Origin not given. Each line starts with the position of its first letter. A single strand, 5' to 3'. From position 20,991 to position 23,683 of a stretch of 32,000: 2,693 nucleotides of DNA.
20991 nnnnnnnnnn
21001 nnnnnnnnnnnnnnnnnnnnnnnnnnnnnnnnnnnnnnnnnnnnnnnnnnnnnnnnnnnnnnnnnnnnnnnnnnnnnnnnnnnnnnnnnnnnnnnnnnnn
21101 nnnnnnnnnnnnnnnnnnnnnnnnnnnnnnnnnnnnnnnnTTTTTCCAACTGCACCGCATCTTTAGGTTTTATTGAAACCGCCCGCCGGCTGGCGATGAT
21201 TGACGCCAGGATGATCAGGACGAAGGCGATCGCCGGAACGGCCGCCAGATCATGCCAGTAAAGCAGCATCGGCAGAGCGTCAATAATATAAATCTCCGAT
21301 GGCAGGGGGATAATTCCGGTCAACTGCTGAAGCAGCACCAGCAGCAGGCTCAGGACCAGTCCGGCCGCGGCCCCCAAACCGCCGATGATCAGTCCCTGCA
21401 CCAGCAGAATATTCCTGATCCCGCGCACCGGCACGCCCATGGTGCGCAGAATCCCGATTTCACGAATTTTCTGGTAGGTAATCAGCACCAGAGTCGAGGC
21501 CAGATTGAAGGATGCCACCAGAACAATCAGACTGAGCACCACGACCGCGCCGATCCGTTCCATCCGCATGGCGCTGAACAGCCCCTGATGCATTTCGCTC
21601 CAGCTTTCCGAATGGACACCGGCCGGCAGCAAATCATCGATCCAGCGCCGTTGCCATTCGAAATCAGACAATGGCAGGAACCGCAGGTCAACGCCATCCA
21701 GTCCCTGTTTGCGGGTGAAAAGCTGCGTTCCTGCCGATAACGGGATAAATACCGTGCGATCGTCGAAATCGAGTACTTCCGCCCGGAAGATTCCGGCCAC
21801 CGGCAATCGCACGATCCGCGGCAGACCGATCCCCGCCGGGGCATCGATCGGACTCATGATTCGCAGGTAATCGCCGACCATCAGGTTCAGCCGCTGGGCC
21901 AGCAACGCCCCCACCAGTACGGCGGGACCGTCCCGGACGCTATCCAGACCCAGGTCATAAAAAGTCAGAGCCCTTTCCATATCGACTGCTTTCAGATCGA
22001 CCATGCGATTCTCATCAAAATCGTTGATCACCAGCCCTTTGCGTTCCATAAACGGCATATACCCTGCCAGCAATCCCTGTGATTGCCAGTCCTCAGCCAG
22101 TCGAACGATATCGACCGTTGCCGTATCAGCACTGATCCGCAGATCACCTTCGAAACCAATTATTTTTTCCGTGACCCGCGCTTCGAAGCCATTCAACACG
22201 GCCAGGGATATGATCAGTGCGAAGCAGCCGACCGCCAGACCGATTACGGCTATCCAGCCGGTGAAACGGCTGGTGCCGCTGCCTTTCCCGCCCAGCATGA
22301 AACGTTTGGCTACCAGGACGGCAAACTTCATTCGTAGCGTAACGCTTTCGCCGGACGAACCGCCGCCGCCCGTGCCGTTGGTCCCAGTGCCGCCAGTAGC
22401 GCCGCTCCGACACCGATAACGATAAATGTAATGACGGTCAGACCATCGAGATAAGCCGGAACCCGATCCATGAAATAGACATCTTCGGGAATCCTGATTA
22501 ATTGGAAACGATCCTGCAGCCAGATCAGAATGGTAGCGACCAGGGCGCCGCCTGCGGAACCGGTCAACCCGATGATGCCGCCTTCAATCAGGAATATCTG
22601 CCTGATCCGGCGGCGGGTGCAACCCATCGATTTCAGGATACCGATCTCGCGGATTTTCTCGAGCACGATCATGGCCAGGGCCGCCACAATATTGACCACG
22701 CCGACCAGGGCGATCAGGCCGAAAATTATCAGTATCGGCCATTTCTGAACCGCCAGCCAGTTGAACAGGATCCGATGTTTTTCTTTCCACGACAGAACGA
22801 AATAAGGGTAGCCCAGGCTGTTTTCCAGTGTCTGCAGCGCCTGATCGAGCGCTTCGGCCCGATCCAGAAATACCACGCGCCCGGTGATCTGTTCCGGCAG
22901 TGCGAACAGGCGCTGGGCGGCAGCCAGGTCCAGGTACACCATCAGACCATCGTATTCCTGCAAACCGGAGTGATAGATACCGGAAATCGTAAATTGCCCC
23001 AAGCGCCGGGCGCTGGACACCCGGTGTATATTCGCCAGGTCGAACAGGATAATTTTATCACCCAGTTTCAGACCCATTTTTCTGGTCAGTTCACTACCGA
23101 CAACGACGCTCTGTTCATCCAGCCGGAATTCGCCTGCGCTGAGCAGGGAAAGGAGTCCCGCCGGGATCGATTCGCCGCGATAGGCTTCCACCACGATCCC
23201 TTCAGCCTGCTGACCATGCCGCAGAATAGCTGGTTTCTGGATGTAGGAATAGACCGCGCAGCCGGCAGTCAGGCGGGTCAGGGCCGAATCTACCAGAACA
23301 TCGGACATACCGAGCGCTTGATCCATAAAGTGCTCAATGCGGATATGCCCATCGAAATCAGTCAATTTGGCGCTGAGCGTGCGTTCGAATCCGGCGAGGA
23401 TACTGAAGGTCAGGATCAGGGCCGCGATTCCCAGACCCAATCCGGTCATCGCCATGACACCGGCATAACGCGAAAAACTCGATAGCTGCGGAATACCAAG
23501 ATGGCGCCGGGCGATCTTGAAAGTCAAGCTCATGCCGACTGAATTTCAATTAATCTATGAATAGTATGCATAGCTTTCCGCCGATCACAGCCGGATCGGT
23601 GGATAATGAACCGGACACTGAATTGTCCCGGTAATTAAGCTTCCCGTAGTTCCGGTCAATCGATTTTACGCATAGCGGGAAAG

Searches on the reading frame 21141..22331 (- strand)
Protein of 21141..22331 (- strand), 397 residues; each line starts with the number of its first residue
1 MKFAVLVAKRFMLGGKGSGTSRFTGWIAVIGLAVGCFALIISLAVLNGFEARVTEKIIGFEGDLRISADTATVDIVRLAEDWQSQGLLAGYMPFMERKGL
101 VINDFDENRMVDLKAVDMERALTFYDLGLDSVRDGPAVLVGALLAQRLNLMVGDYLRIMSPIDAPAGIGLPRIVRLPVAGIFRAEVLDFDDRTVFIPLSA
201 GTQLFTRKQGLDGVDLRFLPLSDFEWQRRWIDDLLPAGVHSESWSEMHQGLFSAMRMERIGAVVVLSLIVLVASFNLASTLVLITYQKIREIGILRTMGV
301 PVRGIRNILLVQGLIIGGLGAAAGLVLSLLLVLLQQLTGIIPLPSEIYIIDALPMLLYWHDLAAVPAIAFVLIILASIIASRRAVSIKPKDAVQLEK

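Call 8: search_protein_families(library=pfam, proteins=[window:21141-22331:-], max_evalue=0.00001)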
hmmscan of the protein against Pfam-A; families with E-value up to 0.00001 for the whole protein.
window:21141-22331:- (397 aa): 2 families
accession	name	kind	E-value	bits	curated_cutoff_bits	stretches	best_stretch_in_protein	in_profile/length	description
PF02687.27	FtsX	-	6.6e-16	58.9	25.5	1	264-389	2-120/120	FtsX-like permease C-terminal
PF12704.14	MacB_PCD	-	4.6e-10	40.6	27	1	27-205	3-180/207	MacB-like periplasmic core domain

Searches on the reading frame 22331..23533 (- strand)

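Call 8: search_protein_families(library=pfam, proteins=[window:22331-23533:-], max_evalue=0.00001)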
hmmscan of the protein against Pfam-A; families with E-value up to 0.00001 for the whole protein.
window:22331-23533:- (401 aa): 2 families
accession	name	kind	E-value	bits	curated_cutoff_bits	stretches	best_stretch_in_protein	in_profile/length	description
PF02687.27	FtsX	-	6e-17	62.2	25.5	1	269-390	2-116/120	FtsX-like permease C-terminal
PF12704.14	MacB_PCD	-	1.9e-12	48.4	27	1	27-237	3-205/207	MacB-like periplasmic core domain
